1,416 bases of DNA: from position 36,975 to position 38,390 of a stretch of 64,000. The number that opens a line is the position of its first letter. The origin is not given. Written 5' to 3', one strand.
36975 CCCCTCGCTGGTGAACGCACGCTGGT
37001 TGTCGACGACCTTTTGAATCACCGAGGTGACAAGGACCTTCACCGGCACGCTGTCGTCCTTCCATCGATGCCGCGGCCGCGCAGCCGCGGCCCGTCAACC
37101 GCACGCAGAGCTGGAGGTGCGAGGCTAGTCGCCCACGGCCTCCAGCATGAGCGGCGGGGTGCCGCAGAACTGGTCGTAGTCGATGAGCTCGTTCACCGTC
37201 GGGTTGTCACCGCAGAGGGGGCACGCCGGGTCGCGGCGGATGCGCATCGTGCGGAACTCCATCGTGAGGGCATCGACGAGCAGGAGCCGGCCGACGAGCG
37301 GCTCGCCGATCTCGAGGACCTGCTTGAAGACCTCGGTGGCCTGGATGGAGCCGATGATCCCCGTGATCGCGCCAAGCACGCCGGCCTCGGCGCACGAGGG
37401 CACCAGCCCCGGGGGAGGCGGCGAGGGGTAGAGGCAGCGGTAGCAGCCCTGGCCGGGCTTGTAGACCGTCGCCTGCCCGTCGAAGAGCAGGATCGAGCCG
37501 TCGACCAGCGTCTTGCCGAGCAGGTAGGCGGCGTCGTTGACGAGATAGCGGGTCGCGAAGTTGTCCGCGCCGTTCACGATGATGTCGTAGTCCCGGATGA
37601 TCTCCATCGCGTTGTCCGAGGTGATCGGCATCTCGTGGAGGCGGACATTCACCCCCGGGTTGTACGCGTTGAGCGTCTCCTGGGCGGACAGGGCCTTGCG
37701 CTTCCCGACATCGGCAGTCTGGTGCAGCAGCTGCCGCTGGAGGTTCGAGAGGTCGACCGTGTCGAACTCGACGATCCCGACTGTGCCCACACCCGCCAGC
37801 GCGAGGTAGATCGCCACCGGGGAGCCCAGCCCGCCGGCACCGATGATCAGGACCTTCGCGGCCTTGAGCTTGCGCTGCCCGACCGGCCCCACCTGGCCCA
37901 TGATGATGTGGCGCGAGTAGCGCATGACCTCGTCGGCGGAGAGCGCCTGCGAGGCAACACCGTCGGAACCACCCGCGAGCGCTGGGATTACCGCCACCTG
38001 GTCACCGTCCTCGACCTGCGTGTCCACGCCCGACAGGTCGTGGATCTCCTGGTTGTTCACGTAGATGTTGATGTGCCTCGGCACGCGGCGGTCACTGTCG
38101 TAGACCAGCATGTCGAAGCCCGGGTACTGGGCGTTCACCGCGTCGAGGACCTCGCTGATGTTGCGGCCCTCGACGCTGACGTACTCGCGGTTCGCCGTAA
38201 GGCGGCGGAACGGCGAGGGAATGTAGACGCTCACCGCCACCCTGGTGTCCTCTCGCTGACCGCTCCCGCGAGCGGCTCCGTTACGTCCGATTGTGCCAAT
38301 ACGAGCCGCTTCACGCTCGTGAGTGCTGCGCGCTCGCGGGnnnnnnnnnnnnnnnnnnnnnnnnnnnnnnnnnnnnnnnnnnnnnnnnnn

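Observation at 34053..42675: Supercluster for sulfur amino-acid synthesis built on ubiquitin-like sulfur carriers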

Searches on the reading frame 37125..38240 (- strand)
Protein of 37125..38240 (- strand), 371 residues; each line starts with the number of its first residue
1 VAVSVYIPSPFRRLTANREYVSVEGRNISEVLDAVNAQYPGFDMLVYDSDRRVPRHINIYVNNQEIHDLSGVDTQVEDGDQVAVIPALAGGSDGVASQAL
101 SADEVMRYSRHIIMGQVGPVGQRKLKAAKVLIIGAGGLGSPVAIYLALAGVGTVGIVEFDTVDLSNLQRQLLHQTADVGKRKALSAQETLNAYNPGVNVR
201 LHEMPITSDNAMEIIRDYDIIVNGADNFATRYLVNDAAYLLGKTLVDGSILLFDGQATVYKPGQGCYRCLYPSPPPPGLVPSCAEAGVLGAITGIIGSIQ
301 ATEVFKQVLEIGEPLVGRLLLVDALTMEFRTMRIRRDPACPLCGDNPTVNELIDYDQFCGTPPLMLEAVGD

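Call 3: search_protein_families(library=pfam, proteins=[window:37125-38240:-], max_evalue=0.01)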
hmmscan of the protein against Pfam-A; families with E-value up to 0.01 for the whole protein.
window:37125-38240:- (371 aa): 3 families
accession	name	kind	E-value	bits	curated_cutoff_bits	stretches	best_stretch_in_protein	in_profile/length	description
PF00899.27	ThiF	-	4.5e-79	265.4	28.1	1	108-341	1-237/238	ThiF family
PF02597.26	ThiS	-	1.2e-11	45.4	22.5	1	7-91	3-76/76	ThiS family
PF03435.24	Sacchrp_dh_NADP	-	0.0081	16.9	25.1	0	130-250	1-100/129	Saccharopine dehydrogenase NADP binding domain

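Call 4: search_protein_families(library=ncbifam, proteins=[window:37125-38240:-], max_evalue=0.01)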
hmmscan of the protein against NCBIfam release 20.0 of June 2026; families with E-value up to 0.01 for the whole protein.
window:37125-38240:- (371 aa): 27 families (the best 25 are shown)
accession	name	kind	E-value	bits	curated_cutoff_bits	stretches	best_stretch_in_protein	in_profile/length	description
NF006444.0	PRK08762.1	equivalog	1.4e-112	376.1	449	1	97-361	117-385/387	molybdopterin-synthase adenylyltransferase MoeB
NF005902.0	PRK07878.1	equivalog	2.7e-111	372.2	647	1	97-361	12-275/392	adenylyltransferase/sulfurtransferase MoeZ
NF005646.0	PRK07411.1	equivalog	3e-103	346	633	1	99-363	10-269/390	molybdopterin-synthase adenylyltransferase MoeB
NF047750.1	SAMPActivE1UbaA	equivalog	1e-94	316.9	450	1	98-359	3-265/270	SAMP-activating enzyme E1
NF004281.0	PRK05690.1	subfamily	7.2e-87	290.7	266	1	98-344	3-249/250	molybdopterin-synthase adenylyltransferase MoeB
NF004111.0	PRK05600.1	equivalog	6.9e-68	229.4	437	1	99-341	13-259/371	ThiF family adenylyltransferase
TIGR02356.1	adenyl_thiF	equivalog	1.5e-66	223.6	275.25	1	107-306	1-201/203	thiazole biosynthesis adenylyltransferase ThiF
TIGR02355.1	moeB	equivalog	8.3e-64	215.3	376.55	1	104-343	1-240/240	molybdopterin-synthase adenylyltransferase MoeB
NF006204.0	PRK08328.1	equivalog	9.2e-50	169.4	339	1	100-329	2-226/231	hypothetical protein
NF009123.0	PRK12475.1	subfamily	4.5e-40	138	510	1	107-354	4-254/338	MoeB/ThiF family adenylyltransferase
NF006395.0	PRK08644.1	equivalog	9.8e-31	107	159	1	112-249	15-153/215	sulfur carrier protein ThiS adenylyltransferase ThiF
TIGR02354.1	thiF_fam2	equivalog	4e-24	85.6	152.2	1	122-238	16-131/200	thiamine biosynthesis protein ThiF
NF006077.0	PRK08223.1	equivalog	1e-16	60.8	266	1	114-235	15-138/296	hypothetical protein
NF041918.1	SAMP1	equivalog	4.2e-14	52.9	60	1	19-91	16-91/91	ubiquitin-like small modifier protein 1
NF011425.0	PRK14852.1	equivalog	3e-12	45.3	1337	1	107-264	314-471/989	hypothetical protein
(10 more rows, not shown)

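Call 16: find_homologous_proteins(query=window:37125-38240:-, max_evalue=1e-20)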
Query window:37125-38240:- (371 aa): 8000 proteins with E <= 1e-20 among 8000 candidates; the best 120 are listed.
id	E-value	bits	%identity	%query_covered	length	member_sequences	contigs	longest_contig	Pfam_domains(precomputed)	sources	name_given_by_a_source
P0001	1.8e-229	779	93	100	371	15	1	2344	PF02597.27,PF00899.28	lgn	-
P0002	8.3e-213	724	85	99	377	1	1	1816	PF02597.27,PF00899.28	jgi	jgi:molybdopterin/thiamine biosynthesis adenylyltransferase/molybdopterin converting factor small su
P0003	6.0e-210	715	70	64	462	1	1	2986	PF00899.28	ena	-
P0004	4.9e-205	699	84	99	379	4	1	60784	PF02597.27,PF00899.28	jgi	-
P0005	1.4e-204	697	83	99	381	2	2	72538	PF02597.27,PF00899.28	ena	-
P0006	8.6e-204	695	83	98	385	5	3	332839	PF02597.27,PF00899.28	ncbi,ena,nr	ncbi:MAG: molybdopterin-synthase adenylyltransferase MoeB [Dehalococcoidia bacterium]|nr:molybdopter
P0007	1.5e-203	694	82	98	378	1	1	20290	PF02597.27,PF00899.28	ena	-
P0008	7.4e-202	688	83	98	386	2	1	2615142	PF02597.27,PF00899.28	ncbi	ncbi:MAG: molybdopterin-synthase adenylyltransferase MoeB [Dehalococcoidia bacterium]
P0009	1.8e-201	687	82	98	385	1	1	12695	PF02597.27,PF00899.28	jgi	-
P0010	1.9e-201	687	81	98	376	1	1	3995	PF02597.27,PF00899.28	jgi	jgi:adenylyltransferase/sulfurtransferase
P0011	2.8e-201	686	82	98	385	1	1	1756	PF02597.27,PF00899.28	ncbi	-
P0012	4.5e-199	679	81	99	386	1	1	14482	PF02597.27,PF00899.28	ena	-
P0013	1.2e-198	678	80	98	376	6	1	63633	PF02597.27,PF00899.28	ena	-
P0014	1.4e-197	674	80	98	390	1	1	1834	PF02597.27,PF00899.28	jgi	jgi:adenylyltransferase/sulfurtransferase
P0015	3.5e-197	673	80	98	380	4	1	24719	PF02597.27,PF00899.28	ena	-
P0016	1.4e-196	671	79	99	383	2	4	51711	PF02597.27,PF00899.28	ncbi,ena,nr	ncbi:MAG: molybdopterin-synthase adenylyltransferase MoeB [Chloroflexi bacterium]|nr:MAG: molybdopte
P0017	1.7e-196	671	80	99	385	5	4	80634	PF02597.27,PF00899.28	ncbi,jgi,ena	jgi:adenylyltransferase/sulfurtransferase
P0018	2.8e-196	670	79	99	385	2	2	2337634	PF02597.27,PF00899.28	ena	-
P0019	3.7e-196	669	81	98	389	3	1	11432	PF02597.27,PF00899.28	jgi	jgi:molybdopterin/thiamine biosynthesis adenylyltransferase/molybdopterin converting factor small su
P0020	5.0e-196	669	81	98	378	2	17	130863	PF02597.27,PF00899.28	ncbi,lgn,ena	-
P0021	5.4e-196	669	80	99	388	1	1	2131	PF02597.27,PF00899.28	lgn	-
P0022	7.7e-196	668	80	98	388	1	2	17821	PF02597.27,PF00899.28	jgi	jgi:adenylyltransferase/sulfurtransferase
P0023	1.1e-195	668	79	99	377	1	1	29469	PF02597.27,PF00899.28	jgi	jgi:molybdopterin/thiamine biosynthesis adenylyltransferase/molybdopterin converting factor small su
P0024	2.2e-195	667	80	100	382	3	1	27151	PF02597.27,PF00899.28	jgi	jgi:molybdopterin/thiamine biosynthesis adenylyltransferase/molybdopterin converting factor small su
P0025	2.4e-195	667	79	98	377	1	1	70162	PF02597.27,PF00899.28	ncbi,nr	ncbi:MAG: molybdopterin-synthase adenylyltransferase MoeB [Dehalococcoidia bacterium]|nr:molybdopter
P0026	4.8e-195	666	79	98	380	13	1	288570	PF02597.27,PF00899.28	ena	-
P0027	1.1e-194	665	79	98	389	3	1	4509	PF02597.27,PF00899.28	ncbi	-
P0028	1.4e-194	664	78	98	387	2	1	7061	PF02597.27,PF00899.28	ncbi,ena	-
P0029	1.7e-194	664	79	98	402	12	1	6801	PF02597.27,PF00899.28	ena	-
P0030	2.3e-194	663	80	98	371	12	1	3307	PF02597.27,PF00899.28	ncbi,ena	-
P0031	4.8e-194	662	79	100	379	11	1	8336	PF02597.27,PF00899.28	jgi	-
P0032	1.0e-193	661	78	98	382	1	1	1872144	PF02597.27,PF00899.28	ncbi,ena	-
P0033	1.4e-193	661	79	100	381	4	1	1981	PF02597.27,PF00899.28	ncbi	-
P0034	3.0e-193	660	80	98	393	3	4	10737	PF02597.27,PF00899.28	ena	-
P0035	6.1e-193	659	78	99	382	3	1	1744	PF02597.27,PF00899.28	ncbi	-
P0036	6.6e-193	659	78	99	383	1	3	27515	PF02597.27,PF00899.28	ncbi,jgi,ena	ncbi:MAG: molybdopterin-synthase adenylyltransferase MoeB [Chloroflexota bacterium]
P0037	1.9e-192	657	79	98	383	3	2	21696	PF02597.27,PF00899.28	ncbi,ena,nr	ncbi:MAG: molybdopterin-synthase adenylyltransferase MoeB [Chloroflexi bacterium]|nr:molybdopterin-s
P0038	2.4e-192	657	79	98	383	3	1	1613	PF02597.27,PF00899.28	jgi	jgi:adenylyltransferase/sulfurtransferase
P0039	2.9e-192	657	80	98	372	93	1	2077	PF02597.27,PF00899.28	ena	-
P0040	3.2e-192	656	78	99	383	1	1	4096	PF02597.27,PF00899.28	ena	-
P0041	4.1e-192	656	80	98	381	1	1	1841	PF02597.27,PF00899.28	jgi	jgi:adenylyltransferase/sulfurtransferase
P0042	5.2e-192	656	77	98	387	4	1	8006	PF02597.27,PF00899.28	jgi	jgi:adenylyltransferase/sulfurtransferase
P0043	6.1e-192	656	78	99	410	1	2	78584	PF02597.27,PF00899.28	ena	-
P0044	2.4e-191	654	77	98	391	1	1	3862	PF02597.27,PF00899.28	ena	-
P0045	3.9e-191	653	77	99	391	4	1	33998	PF02597.27,PF00899.28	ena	-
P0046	1.7e-190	651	78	99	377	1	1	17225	PF02597.27,PF00899.28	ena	-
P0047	2.6e-190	650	77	100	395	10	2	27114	PF02597.27,PF00899.28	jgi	jgi:molybdopterin/thiamine biosynthesis adenylyltransferase/molybdopterin converting factor small su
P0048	3.8e-190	650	79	98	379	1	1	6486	PF02597.27,PF00899.28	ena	-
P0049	4.2e-190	649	78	98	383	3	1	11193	PF02597.27,PF00899.28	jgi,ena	-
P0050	5.0e-190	649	75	100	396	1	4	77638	PF02597.27,PF00899.28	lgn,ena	-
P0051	5.1e-190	649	77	99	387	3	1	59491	PF02597.27,PF00899.28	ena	-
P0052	1.1e-189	648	77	98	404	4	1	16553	PF02597.27,PF00899.28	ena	-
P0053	2.4e-189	647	77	99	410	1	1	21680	PF02597.27,PF00899.28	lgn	-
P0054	2.5e-189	647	78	98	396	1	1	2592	PF02597.27,PF00899.28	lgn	-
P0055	2.6e-189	647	76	99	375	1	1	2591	PF02597.27,PF00899.28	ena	-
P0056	3.8e-189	646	77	99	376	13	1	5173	PF02597.27,PF00899.28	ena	-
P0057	5.5e-189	646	77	98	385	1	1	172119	PF02597.27,PF00899.28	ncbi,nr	ncbi:MAG: molybdopterin-synthase adenylyltransferase MoeB [Dehalococcoidia bacterium]|nr:molybdopter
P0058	9.3e-189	645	77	98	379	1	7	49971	PF02597.27,PF00899.28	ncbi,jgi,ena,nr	ncbi:MAG: molybdopterin-synthase adenylyltransferase MoeB [Chloroflexi bacterium]|nr:molybdopterin-s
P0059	1.2e-188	645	77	98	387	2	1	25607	PF02597.27,PF00899.28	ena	-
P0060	1.6e-188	644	78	99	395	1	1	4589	PF02597.27,PF00899.28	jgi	jgi:adenylyltransferase/sulfurtransferase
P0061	2.0e-188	644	77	99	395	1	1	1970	PF02597.27,PF00899.28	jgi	jgi:adenylyltransferase/sulfurtransferase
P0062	2.8e-188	643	77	98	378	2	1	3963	PF02597.27,PF00899.28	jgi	jgi:molybdopterin/thiamine biosynthesis adenylyltransferase/molybdopterin converting factor small su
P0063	3.3e-188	643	76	98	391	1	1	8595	PF02597.27,PF00899.28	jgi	jgi:molybdopterin/thiamine biosynthesis adenylyltransferase/molybdopterin converting factor small su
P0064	3.5e-188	643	77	98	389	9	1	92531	PF02597.27,PF00899.28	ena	-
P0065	4.6e-188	643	77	98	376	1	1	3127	PF02597.27,PF00899.28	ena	-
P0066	6.8e-188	642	76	98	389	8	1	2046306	PF02597.27,PF00899.28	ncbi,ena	-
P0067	8.9e-188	642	76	98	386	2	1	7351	PF02597.27,PF00899.28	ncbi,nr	ncbi:MAG: molybdopterin-synthase adenylyltransferase MoeB [Chloroflexi bacterium]|nr:molybdopterin-s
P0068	1.1e-187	642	77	98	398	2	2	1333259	PF02597.27,PF00899.28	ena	-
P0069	1.2e-187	641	77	98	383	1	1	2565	PF02597.27,PF00899.28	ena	-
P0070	1.5e-187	641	77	98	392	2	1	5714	PF02597.27,PF00899.28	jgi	jgi:molybdopterin/thiamine biosynthesis adenylyltransferase/molybdopterin converting factor small su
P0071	2.1e-187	641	76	99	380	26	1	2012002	PF02597.27,PF00899.28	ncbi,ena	-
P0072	2.2e-187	641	76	99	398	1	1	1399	PF02597.27,PF00899.28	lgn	-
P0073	2.4e-187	640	76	99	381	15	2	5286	PF02597.27,PF00899.28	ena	-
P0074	4.9e-187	639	77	98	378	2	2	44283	PF02597.27,PF00899.28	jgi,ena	jgi:adenylyltransferase/sulfurtransferase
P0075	8.5e-187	639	77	98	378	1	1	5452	PF02597.27,PF00899.28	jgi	-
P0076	1.4e-186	638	76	98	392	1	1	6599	PF02597.27,PF00899.28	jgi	jgi:molybdopterin/thiamine biosynthesis adenylyltransferase/molybdopterin converting factor small su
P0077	2.0e-186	637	76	98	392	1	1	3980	PF02597.27,PF00899.28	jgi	jgi:molybdopterin/thiamine biosynthesis adenylyltransferase/molybdopterin converting factor small su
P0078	5.0e-186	636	75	99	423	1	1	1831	PF02597.27,PF00899.28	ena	-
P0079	6.3e-186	636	75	98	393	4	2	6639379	PF02597.27,PF00899.28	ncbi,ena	-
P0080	8.8e-186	635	76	98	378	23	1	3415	PF02597.27,PF00899.28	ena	-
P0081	1.5e-185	635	76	98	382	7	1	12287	PF02597.27,PF00899.28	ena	-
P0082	3.3e-185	633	76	98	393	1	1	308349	PF02597.27,PF00899.28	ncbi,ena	-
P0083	1.5e-184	631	75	98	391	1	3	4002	PF02597.27,PF00899.28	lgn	-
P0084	2.3e-184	631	75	99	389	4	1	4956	PF02597.27,PF00899.28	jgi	jgi:adenylyltransferase/sulfurtransferase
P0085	2.3e-184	631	75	99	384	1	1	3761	PF02597.27,PF00899.28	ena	-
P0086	2.6e-184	630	75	98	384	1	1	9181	PF02597.27,PF00899.28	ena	-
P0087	2.9e-184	630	76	98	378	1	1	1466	PF02597.27,PF00899.28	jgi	-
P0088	1.3e-183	628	76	98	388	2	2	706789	PF02597.27,PF00899.28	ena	-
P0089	5.6e-183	626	74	99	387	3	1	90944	PF02597.27,PF00899.28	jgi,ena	jgi:adenylyltransferase/sulfurtransferase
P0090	6.1e-183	626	76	98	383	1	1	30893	PF02597.27,PF00899.28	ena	-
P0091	2.4e-181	621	81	91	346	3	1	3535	PF02597.27,PF00899.28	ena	-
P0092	2.7e-181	620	75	97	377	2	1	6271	PF02597.27,PF00899.28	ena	-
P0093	4.7e-181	620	74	100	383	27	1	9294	PF02597.27,PF00899.28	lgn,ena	-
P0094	4.6e-180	616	74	97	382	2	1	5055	PF02597.27,PF00899.28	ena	-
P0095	5.7e-178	610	74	97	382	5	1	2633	PF02597.27,PF00899.28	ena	-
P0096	9.0e-177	606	73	98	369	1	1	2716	PF02597.27,PF00899.28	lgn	-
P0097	5.7e-176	603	72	98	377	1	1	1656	PF02597.27,PF00899.28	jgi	jgi:adenylyltransferase/sulfurtransferase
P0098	1.1e-175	602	72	98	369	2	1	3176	PF02597.27,PF00899.28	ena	-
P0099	2.5e-174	598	72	98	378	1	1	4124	PF02597.27,PF00899.28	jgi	jgi:adenylyltransferase/sulfurtransferase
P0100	6.9e-174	596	72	98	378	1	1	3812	PF02597.27,PF00899.28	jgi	jgi:adenylyltransferase/sulfurtransferase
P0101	1.6e-173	595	72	98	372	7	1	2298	PF02597.27,PF00899.28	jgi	jgi:adenylyltransferase/sulfurtransferase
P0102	1.6e-173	595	71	98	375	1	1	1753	PF02597.27,PF00899.28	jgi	jgi:adenylyltransferase/sulfurtransferase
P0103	2.5e-173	594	73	98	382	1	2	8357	PF02597.27,PF00899.28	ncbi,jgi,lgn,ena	-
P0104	2.5e-173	594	73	98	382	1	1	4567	PF02597.27,PF00899.28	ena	-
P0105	3.3e-173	594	73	98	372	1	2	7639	PF02597.27,PF00899.28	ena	-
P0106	4.0e-173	594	72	98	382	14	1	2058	PF02597.27,PF00899.28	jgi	-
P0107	4.6e-173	593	71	99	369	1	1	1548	PF02597.27,PF00899.28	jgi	jgi:adenylyltransferase/sulfurtransferase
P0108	5.1e-173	593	72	98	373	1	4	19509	PF02597.27,PF00899.28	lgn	-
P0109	6.8e-173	593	73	98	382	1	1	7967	PF02597.27,PF00899.28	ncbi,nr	ncbi:MAG: molybdopterin-synthase adenylyltransferase MoeB [Chloroflexi bacterium]|nr:molybdopterin-s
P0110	7.5e-173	593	73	98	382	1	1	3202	PF02597.27,PF00899.28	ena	-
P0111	1.0e-172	592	73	98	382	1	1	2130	PF02597.27,PF00899.28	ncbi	-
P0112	1.1e-172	592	72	100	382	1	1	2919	PF02597.27,PF00899.28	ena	-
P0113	1.2e-172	592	72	98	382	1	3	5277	PF02597.27,PF00899.28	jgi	-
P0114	1.3e-172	592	72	98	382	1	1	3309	PF02597.27,PF00899.28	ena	-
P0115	1.6e-172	592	73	98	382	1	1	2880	PF02597.27,PF00899.28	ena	-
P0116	1.8e-172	591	72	98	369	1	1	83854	PF02597.27,PF00899.28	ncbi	ncbi:MAG: ubiquitin-like small modifier protein 1 [Dehalococcoidia bacterium]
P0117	1.9e-172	591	73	98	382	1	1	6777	PF02597.27,PF00899.28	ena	-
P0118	1.9e-172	591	72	98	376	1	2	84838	PF02597.27,PF00899.28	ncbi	ncbi:MAG: ubiquitin-like small modifier protein 1 [Dehalococcoidia bacterium]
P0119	2.6e-172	591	69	98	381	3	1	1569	PF02597.27,PF00899.28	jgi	jgi:molybdopterin/thiamine biosynthesis adenylyltransferase/molybdopterin converting factor small su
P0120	2.9e-172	591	72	98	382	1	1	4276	PF02597.27,PF00899.28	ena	-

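Call 18: find_encoding_contigs(protein=window:37125-38240:-, flank=10000, max_places=3)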
Protein window:37125-38240:- (371 aa): 1 contig read that carries it; 1 place shown.
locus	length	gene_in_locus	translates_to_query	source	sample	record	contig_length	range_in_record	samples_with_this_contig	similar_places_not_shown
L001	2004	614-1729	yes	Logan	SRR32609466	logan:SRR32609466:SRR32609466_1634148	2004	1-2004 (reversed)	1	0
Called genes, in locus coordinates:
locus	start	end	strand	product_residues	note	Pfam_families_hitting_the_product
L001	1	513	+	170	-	?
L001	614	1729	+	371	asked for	PF02597:ThiS, PF00899:ThiF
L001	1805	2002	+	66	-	?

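Call 19: find_encoding_contigs(protein=P0008, flank=10000, max_places=2)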
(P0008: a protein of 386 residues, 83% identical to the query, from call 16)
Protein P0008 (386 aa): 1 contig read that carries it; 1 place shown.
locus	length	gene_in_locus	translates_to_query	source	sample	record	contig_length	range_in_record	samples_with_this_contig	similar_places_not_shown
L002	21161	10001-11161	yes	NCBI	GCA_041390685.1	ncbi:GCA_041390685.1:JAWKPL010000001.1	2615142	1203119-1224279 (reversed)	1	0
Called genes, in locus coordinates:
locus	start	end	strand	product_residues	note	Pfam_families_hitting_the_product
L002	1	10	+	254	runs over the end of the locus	PF07685:GATase_3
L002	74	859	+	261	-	PF01551:Peptidase_M23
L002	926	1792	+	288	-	PF01790:LGT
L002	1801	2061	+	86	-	PF05768:Glrx-like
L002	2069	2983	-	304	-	PF00903:Glyoxalase (faint), PF13669:Glyoxalase_4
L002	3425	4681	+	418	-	PF05810:NinF (weak), PF00291:PALP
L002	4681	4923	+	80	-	PF09383:NIL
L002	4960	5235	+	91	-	PF02597:ThiS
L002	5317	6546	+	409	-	PF02771:Acyl-CoA_dh_N, PF02770:Acyl-CoA_dh_M, PF00441:Acyl-CoA_dh_1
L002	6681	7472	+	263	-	PF00378:ECH_1, PF16113:ECH_2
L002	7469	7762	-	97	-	-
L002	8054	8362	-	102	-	PF12802:MarR_2, PF09339:HTH_IclR (weak), PF13412:HTH_24 (weak)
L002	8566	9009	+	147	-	PF02082:Rrf2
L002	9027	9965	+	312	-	PF00291:PALP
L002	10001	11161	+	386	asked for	PF02597:ThiS, PF00899:ThiF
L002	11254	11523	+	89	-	PF02597:ThiS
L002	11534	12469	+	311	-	PF00291:PALP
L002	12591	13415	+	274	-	PF00581:Rhodanese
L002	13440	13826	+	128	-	-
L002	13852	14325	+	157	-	-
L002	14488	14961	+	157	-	-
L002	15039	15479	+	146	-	PF14464:Prok-JAB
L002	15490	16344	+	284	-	PF00809:Pterin_bind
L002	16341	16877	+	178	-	PF01288:HPPK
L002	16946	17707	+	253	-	PF01936:NYN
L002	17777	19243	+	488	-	PF08448:PAS_4, PF00989:PAS, PF13188:PAS_8 (weak), PF13426:PAS_9, PF24820:Diguanyl_cycl_sensor (weak), PF00512:HisKA, PF02518:HATPase_c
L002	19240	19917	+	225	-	PF00072:Response_reg, PF00486:Trans_reg_C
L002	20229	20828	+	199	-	PF12389:Peptidase_M73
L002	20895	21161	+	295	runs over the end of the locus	-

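Call 20: find_encoding_contigs(protein=P0079, flank=10000, max_places=2)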
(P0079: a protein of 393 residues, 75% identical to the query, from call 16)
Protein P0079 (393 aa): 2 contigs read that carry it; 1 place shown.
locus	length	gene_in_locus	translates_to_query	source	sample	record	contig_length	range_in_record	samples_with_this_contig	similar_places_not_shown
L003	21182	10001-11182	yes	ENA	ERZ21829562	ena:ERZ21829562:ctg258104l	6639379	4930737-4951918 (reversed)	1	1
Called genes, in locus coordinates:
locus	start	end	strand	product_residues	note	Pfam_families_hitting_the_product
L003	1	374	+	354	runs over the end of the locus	PF00753:Lactamase_B, PF19583:ODP (faint)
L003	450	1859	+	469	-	PF08245:Mur_ligase_M, PF08353:MurT_C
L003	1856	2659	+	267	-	PF07685:GATase_3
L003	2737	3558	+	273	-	PF01551:Peptidase_M23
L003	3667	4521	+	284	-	PF01790:LGT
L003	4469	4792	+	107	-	PF00462:Glutaredoxin (weak), PF05768:Glrx-like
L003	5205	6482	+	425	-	PF00291:PALP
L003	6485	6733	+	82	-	PF09383:NIL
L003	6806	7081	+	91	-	PF02597:ThiS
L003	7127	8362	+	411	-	PF13527:Acetyltransf_9, PF17668:Acetyltransf_17, PF13530:SCP2_2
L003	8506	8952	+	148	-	PF02082:Rrf2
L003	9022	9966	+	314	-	PF00291:PALP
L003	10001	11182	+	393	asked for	PF02597:ThiS, PF00899:ThiF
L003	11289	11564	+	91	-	PF02597:ThiS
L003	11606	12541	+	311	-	PF00291:PALP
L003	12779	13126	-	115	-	-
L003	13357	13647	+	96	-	PF00581:Rhodanese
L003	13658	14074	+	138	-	-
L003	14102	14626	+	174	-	PF14464:Prok-JAB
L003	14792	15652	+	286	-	PF18884:TSP3_bac (weak)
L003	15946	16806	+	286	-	PF00809:Pterin_bind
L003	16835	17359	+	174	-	PF01288:HPPK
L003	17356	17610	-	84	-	-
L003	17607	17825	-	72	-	PF03966:Trm112p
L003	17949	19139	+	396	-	PF13380:CoA_binding_2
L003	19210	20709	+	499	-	PF13522:GATase_6, PF13537:GATase_7, PF00156:Pribosyltran (weak)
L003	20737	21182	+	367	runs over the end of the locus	PF00586:AIRS, PF02769:AIRS_C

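Call 47: find_encoding_contigs(protein=P0032, flank=10000, max_places=1)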
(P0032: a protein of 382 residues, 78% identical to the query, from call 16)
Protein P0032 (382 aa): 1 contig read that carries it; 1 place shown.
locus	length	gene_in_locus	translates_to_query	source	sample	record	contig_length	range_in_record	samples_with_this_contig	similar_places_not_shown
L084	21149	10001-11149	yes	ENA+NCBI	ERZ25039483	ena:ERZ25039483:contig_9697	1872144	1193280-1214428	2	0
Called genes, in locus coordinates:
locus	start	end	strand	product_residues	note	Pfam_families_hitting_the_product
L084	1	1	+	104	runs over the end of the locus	PF02625:XdhC_CoxI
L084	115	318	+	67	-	PF02416:TatA_B_E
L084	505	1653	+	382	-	PF00753:Lactamase_B, PF19583:ODP (faint), PF21221:B_lactamase-like_C (faint)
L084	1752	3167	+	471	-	PF08245:Mur_ligase_M, PF08353:MurT_C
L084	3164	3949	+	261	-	PF07685:GATase_3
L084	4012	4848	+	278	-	PF01551:Peptidase_M23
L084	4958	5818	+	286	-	PF01790:LGT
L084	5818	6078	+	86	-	PF05768:Glrx-like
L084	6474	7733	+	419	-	PF05810:NinF (weak), PF00291:PALP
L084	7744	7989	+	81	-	PF09383:NIL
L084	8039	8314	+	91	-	PF02597:ThiS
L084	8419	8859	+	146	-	PF02082:Rrf2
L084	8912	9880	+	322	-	PF00291:PALP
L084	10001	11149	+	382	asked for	PF02597:ThiS, PF00899:ThiF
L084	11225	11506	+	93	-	PF02597:ThiS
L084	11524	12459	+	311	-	PF00291:PALP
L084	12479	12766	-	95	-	-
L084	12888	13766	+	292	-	PF00581:Rhodanese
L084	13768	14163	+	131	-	-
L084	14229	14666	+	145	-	PF14464:Prok-JAB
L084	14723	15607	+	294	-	PF00809:Pterin_bind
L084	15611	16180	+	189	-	PF01288:HPPK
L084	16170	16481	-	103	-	-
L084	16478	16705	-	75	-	PF03966:Trm112p, PF26237:DUF8054_C (weak)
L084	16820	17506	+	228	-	-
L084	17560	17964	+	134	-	PF13380:CoA_binding_2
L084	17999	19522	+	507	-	PF13522:GATase_6, PF13537:GATase_7, PF00156:Pribosyltran (weak)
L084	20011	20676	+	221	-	PF02769:AIRS_C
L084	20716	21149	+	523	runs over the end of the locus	PF02142:MGS, PF01808:AICARFT_IMPCHas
